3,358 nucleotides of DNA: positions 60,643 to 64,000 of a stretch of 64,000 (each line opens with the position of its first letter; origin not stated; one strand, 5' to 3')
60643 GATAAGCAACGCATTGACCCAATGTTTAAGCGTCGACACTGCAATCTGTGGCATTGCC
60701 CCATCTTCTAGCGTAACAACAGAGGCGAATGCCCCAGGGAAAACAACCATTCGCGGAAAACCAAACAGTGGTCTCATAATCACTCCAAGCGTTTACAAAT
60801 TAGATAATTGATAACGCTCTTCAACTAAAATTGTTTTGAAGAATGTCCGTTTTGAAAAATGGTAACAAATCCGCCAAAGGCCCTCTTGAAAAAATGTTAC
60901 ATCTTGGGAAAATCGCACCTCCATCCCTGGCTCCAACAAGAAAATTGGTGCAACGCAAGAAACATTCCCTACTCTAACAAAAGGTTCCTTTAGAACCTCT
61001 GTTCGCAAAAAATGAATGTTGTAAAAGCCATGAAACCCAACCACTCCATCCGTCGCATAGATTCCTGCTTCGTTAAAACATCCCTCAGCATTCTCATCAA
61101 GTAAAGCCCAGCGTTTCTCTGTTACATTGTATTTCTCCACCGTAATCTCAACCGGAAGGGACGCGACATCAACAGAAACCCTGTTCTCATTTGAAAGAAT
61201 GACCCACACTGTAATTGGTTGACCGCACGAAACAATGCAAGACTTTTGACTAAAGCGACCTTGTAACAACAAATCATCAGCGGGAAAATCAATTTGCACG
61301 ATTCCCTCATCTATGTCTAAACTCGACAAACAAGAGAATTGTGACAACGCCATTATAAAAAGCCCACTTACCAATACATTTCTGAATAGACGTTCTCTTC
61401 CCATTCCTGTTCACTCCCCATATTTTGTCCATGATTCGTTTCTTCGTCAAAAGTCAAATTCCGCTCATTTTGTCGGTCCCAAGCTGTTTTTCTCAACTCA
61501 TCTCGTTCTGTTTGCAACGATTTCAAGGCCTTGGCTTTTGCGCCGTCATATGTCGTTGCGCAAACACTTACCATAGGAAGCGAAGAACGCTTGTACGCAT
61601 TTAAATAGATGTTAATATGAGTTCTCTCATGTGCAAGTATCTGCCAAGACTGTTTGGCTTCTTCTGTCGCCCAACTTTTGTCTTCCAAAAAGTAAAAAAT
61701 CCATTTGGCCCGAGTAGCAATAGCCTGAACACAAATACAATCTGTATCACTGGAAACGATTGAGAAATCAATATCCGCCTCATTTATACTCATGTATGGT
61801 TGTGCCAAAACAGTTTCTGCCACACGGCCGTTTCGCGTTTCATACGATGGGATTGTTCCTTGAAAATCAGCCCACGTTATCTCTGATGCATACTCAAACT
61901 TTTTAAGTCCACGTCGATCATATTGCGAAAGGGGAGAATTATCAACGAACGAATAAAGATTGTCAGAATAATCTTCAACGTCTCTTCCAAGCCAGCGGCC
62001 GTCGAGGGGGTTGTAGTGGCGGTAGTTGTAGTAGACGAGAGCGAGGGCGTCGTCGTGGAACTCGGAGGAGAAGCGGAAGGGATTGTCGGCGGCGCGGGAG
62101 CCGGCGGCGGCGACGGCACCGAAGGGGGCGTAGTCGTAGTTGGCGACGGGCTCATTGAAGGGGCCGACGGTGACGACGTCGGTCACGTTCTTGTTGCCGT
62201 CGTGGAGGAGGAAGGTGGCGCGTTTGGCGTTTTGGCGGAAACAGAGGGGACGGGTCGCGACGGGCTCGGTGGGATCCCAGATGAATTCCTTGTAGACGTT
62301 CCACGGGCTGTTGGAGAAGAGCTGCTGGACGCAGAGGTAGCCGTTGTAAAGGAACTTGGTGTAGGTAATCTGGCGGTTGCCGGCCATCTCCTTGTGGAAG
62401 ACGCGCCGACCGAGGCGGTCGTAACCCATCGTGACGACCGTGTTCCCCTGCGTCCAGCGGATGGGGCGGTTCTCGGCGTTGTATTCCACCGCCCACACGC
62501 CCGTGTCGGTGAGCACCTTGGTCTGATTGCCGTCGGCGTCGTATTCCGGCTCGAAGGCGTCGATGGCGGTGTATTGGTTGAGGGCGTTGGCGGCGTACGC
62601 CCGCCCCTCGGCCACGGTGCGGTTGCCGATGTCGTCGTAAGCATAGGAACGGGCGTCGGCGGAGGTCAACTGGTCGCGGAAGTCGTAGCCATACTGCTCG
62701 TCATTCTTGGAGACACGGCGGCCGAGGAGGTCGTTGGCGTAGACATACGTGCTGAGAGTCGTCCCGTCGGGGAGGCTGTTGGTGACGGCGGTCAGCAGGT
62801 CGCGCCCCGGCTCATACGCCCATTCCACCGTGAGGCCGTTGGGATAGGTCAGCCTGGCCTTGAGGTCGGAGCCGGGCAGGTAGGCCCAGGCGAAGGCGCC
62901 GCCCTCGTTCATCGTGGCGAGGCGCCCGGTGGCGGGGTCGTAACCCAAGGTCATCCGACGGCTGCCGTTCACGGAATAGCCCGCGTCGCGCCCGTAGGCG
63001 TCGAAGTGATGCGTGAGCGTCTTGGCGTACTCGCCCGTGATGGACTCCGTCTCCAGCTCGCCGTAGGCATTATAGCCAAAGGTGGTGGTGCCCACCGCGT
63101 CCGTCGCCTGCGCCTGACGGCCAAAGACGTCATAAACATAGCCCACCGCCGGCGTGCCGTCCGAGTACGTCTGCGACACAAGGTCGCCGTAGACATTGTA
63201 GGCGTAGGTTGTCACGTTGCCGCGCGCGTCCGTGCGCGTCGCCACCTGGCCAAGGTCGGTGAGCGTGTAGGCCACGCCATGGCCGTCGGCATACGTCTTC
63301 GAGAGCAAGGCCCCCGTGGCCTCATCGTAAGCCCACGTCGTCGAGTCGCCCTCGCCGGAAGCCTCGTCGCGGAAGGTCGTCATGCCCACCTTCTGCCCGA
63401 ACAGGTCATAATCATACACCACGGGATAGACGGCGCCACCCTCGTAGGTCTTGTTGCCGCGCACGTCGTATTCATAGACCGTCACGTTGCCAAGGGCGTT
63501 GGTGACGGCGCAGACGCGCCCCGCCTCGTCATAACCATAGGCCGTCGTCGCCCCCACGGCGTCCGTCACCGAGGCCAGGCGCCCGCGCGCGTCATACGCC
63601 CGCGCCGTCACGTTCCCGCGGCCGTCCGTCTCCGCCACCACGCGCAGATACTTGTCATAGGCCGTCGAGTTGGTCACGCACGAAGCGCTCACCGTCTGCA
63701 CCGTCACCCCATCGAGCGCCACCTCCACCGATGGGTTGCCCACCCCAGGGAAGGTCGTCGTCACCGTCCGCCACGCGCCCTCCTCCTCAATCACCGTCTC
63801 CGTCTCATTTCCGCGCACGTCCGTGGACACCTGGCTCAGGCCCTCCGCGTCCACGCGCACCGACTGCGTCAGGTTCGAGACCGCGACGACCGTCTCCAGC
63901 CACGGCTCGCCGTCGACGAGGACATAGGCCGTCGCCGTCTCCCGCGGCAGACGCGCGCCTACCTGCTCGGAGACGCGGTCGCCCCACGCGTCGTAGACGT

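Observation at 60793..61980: HExxH metallopeptidase-like Rhs tip with a lipoprotein-like downstream partner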

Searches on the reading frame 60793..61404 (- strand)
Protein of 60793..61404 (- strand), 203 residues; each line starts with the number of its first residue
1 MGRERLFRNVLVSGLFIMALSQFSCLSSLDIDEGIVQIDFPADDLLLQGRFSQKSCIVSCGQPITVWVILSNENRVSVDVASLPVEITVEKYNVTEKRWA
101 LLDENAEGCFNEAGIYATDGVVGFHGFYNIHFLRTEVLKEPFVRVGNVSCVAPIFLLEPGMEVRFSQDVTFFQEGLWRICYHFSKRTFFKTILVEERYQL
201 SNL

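Call 3: search_protein_families(library=pfam, proteins=[window:60793-61404:-], max_evalue=1)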
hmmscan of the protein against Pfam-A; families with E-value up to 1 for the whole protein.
window:60793-61404:- (203 aa): 1 family
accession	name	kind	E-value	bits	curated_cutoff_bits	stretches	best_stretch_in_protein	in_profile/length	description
PF10222.14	DUF2152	-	0.16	10.6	29.4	1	46-180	8-140/593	Uncharacterized conserved protein (DUF2152)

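Call 11: find_homologous_proteins(query=window:60793-61404:-, max_evalue=0.01)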
Query window:60793-61404:- (203 aa): 1 proteins with E <= 0.01 among 128 candidates.
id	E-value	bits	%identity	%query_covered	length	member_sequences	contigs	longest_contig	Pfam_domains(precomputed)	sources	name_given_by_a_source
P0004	1.4e-132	457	100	100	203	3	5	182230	-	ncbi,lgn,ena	-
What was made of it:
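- Tried and rejected: The same search with the 203-aa protein found only itself (call 11).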

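Call 19: search_protein_families(library=pfam, alignment_id=A2, max_evalue=10)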
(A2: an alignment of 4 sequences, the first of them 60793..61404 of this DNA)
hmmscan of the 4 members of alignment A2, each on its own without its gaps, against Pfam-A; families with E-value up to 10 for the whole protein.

A. member 1, window:60793-61404:- (203 aa): 1 family
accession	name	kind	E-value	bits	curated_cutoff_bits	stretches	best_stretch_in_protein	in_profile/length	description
PF10222.14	DUF2152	-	0.16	10.6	29.4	1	46-180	8-140/593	Uncharacterized conserved protein (DUF2152)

B. families by the number of members that match (of 4 scanned): 5 families
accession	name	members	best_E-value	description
PF15886.11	CBM39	1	0.059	Carbohydrate binding domain (family 32)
PF10222.14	DUF2152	1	0.16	Uncharacterized conserved protein (DUF2152)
PF24076.1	DUF7368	1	0.16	Family of unknown function (DUF7368)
PF07646.21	Kelch_2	1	0.17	Kelch motif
PF01050.24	MannoseP_isomer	1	0.19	Mannose-6-phosphate isomerase C-terminal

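Call 25: find_homologous_proteins(query=A2, max_evalue=0.01)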
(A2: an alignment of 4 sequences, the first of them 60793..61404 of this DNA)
Query A2 (4 sequences) (203 aa, profile of the alignment): 5 proteins with E <= 0.01 among 3285 candidates.
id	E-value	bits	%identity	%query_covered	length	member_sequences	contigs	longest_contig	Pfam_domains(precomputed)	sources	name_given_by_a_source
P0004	1.3e-95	336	100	100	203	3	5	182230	-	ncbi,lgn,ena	-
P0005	1.1e-89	317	29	96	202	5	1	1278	-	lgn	-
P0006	3.0e-89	316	29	96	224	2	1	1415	-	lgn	-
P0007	1.7e-55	205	36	73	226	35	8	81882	-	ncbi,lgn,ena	-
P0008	9.2e-50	187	31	95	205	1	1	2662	-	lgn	-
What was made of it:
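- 60793..61404 (-): 203-aa partner gene, the candidate immunity protein. It overlaps the Rhs stop by 37 nt. Family members P0004-P0008 (call 25).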

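Call 26: find_encoding_contigs(protein=P0004, flank=10000, max_places=6)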
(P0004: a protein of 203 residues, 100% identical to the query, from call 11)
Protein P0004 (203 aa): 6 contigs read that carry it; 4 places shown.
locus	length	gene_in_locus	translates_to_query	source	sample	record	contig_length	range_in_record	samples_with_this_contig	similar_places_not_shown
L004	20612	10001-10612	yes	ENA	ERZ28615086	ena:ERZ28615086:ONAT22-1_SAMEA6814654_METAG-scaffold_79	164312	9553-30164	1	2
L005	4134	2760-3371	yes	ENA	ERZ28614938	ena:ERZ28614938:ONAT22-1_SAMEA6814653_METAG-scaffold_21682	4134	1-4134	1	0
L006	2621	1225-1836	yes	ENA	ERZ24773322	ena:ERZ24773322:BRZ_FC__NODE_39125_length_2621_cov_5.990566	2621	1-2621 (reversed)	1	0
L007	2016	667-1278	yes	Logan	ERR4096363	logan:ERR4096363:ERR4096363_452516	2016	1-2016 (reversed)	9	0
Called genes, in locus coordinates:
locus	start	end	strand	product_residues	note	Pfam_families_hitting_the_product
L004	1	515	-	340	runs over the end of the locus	PF01368:DHH, PF02272:DHHA1 (weak)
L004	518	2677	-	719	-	PF27167:HTH_GRAD, PF03449:GreA_GreB_N, PF01272:GreA_GreB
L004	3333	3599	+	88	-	-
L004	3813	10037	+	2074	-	PF05593:RHS_repeat, PF25023:TEN_YD-shell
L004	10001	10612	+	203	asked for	-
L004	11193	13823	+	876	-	PF05593:RHS_repeat, PF25023:TEN_YD-shell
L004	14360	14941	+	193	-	-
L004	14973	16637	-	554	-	PF01368:DHH, PF02272:DHHA1 (weak), PF17768:RecJ_OB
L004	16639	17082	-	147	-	PF02580:Tyr_Deacylase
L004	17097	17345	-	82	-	-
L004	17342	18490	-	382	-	PF00091:Tubulin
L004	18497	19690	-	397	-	PF02491:SHS2_FTSA (weak), PF06723:MreB_Mbl (weak), PF14450:FtsA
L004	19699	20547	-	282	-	-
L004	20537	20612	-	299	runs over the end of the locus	PF01820:Dala_Dala_lig_N, PF02655:ATP-grasp_3, PF07478:Dala_Dala_lig_C, PF13535:ATP-grasp_4 (faint)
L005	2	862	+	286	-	?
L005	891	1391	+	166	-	-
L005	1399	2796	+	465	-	PF25023:TEN_YD-shell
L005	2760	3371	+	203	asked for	-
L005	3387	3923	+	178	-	-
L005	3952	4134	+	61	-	?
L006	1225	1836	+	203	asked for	-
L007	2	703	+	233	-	?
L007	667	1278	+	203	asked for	-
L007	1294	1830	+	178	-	-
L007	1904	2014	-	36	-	?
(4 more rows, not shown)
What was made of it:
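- It is retained in all same-species contigs (L005-L007, call 26).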

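Call 27: find_encoding_contigs(protein=P0007, flank=8000, max_places=5)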
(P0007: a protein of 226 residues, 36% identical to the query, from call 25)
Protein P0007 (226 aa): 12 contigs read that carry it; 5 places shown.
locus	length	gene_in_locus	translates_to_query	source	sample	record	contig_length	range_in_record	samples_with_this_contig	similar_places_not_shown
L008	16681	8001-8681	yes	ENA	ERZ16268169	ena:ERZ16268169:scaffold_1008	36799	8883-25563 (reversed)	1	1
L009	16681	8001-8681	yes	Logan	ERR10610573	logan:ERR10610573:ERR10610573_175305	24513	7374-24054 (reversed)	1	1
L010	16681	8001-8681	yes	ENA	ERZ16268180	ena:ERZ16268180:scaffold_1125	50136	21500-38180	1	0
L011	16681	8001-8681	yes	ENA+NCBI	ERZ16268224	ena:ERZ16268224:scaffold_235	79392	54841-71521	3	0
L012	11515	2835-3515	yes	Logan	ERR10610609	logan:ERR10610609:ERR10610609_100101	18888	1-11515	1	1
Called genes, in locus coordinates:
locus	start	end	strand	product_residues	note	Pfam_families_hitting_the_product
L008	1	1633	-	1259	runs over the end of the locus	PF02811:PHP, PF07733:DNA_pol3_alpha, PF17657:DNA_pol3_finger, PF14579:HHH_6, PF01336:tRNA_anti-codon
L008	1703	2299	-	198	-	PF01914:MarC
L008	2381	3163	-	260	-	PF01168:Ala_racemase_N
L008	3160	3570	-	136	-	PF13279:4HBT_2, PF03061:4HBT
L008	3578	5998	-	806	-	PF01751:Toprim, PF01131:Topoisom_bac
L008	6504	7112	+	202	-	-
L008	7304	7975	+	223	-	-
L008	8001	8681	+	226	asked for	-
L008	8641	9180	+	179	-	-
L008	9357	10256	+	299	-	PF05698:Trigger_C (weak), PF09312:SurA_N, PF13623:SurA_N_2, PF13624:SurA_N_3, PF13145:Rotamase_2, PF13616:Rotamase_3, PF00639:Rotamase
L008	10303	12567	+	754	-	PF09371:Tex_N, PF22706:Tex_central_region, PF14639:YqgF, PF16921:Tex_YqgF, PF12836:HHH_3, PF17674:HHH_9, PF00575:S1, PF23459:S1_RRP5, +2 more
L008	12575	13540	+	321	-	PF01207:Dus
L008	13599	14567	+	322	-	PF03547:Mem_trans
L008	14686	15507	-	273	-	PF04909:Amidohydro_2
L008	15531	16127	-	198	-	PF24675:NpmA (weak), PF02390:Methyltransf_4, PF13847:Methyltransf_31 (faint), PF13649:Methyltransf_25 (faint)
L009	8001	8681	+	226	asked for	-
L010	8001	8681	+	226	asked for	-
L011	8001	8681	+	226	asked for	-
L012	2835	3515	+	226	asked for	-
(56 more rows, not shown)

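Call 28: find_encoding_contigs(protein=P0008, flank=5000, max_places=3)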
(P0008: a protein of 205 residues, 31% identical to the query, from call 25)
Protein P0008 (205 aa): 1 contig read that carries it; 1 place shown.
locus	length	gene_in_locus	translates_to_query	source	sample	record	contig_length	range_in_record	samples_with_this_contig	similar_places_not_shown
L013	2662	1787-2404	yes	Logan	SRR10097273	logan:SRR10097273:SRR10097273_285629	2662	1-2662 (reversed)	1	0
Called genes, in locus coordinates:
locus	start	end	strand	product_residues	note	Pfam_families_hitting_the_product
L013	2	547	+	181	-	?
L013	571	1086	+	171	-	-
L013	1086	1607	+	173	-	-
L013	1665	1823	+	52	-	-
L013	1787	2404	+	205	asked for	-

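Call 43: predict_structure(alignment_id=A4)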
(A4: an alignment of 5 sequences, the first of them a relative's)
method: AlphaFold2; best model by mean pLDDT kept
length: 203 residues; sequences in the alignment: 5
mean_pLDDT: 72.7   pTM: 0.66
mean pLDDT of the five models: 72.7, 72.2, 71.2, 67.6, 56.5
residues with pLDDT >= 90: 42; 70-90: 80; 50-70: 51; < 50: 30
segments of 3 or more residues with pLDDT < 50: 1-3, 23-33, 145-152, 199-203
pLDDT, mean of each block of 10 residues (from residue 1): 50 58 39 59 69 89 90 83 86 91 60 64 82 82 47 70 89 92 87 77 38
secondary structure, 60 per line:
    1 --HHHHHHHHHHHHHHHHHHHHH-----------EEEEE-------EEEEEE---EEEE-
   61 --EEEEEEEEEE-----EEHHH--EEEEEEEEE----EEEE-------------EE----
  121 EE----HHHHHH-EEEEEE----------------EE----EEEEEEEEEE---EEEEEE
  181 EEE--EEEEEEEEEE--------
elements in order: H3-23 E35-39 E47-52 E56-59 E63-72 E85-93 E98-101 H127-132 E134-139 E162-171 E175-183 E186-195
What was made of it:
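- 61330..61404 (-): N-terminal export or anchor segment of the partner (residues 1-25): three Arg, a hydrophobic stretch, then SQFSC with Cys25. AF2 helix at residues 3-23 (call 43).
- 60814..61305 (-): Predicted Ig-like beta-sandwich domain of the partner (about residues 34-197). AF2 model, mean pLDDT 72.7, all-beta (call 43).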

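Call 60: search_protein_families(library=ncbifam, proteins=[window:60793-61404:-], max_evalue=1)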
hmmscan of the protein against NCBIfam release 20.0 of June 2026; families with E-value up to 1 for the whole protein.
window:60793-61404:- (203 aa): 0 families

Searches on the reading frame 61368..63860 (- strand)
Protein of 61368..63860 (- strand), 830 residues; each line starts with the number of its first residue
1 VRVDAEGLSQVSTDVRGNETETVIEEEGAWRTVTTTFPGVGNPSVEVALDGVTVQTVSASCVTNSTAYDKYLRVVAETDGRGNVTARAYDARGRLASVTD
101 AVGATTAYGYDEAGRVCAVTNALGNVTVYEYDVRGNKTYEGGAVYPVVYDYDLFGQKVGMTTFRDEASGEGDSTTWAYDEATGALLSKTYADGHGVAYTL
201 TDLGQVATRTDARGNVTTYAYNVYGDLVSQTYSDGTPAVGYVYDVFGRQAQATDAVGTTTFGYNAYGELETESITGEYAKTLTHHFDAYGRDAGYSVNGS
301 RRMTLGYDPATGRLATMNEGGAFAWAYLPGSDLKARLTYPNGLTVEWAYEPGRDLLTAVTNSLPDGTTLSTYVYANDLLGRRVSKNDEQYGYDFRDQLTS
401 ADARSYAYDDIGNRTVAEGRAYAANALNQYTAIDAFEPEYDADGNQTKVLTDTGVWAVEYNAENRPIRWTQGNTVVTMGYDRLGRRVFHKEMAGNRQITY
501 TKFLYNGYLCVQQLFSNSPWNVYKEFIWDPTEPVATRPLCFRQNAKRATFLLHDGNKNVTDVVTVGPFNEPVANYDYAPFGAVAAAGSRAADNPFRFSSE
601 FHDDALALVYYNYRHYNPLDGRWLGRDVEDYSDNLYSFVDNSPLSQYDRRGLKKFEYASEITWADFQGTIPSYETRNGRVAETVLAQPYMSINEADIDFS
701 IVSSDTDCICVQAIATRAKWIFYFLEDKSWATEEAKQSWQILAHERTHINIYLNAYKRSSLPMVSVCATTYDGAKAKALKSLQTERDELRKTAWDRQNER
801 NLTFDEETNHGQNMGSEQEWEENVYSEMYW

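Call 3: search_protein_families(library=pfam, proteins=[window:61368-63860:-], max_evalue=1)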
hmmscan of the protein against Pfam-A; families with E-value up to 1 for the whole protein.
window:61368-63860:- (830 aa): 3 families
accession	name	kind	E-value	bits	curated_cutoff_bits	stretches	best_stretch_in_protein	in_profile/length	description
PF05593.20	RHS_repeat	-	3.2e-29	101.1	22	9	89-125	1-37/38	RHS Repeat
PF24084.1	DUF7369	-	0.054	13.6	27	0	195-244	4-53/61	Domain of unknown function (DUF7369)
PF06037.17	DUF922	-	0.22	12.1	27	1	740-811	89-153/153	Bacterial protein of unknown function (DUF922)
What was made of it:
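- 61980..64000 (-): 3' part of the main Rhs/YD-repeat gene (about 65% GC). The gene runs off the window; the full protein is 2074 aa on the same contig in L004. RHS_repeat at E 3e-29 (call 3).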

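Call 81: search_protein_families(library=ncbifam, proteins=[window:61368-63860:-], max_evalue=0.01)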
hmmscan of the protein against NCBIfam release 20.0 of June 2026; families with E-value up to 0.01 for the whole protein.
window:61368-63860:- (830 aa): 3 families
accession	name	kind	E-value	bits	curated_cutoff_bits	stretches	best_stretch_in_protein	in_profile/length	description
NF041261.1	RHS_core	equivalog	2.1e-19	68.9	2000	1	72-401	416-737/1261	RHS element core protein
TIGR01643.1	YD_repeat_2x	repeat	2.4e-17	62.7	15.8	4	89-129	1-41/42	YD repeat-containing protein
TIGR03696.1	Rhs_assc_core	domain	1.1e-13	51.5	32.5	1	577-652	1-76/76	RHS repeat-associated core domain-containing protein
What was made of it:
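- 61980..64000 (-): YD_repeat and RHS_core hits (call 81).
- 61905..61979 (-): First 75 nt of the low-GC cassette. It encodes the last 25 residues of the Rhs-associated core domain (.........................). DRRGL stands in place of the usual DPxGL and is the likely self-cleavage site. TIGR03696 matches its full profile (1-76) at residues 577-652 (call 81).
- On Rhs / YD-repeat polymorphic toxin: TIGR03696 matches its full profile (1-76) at residues 577-652, at 51.5 bits against a 32.5-bit cutoff (call 81).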
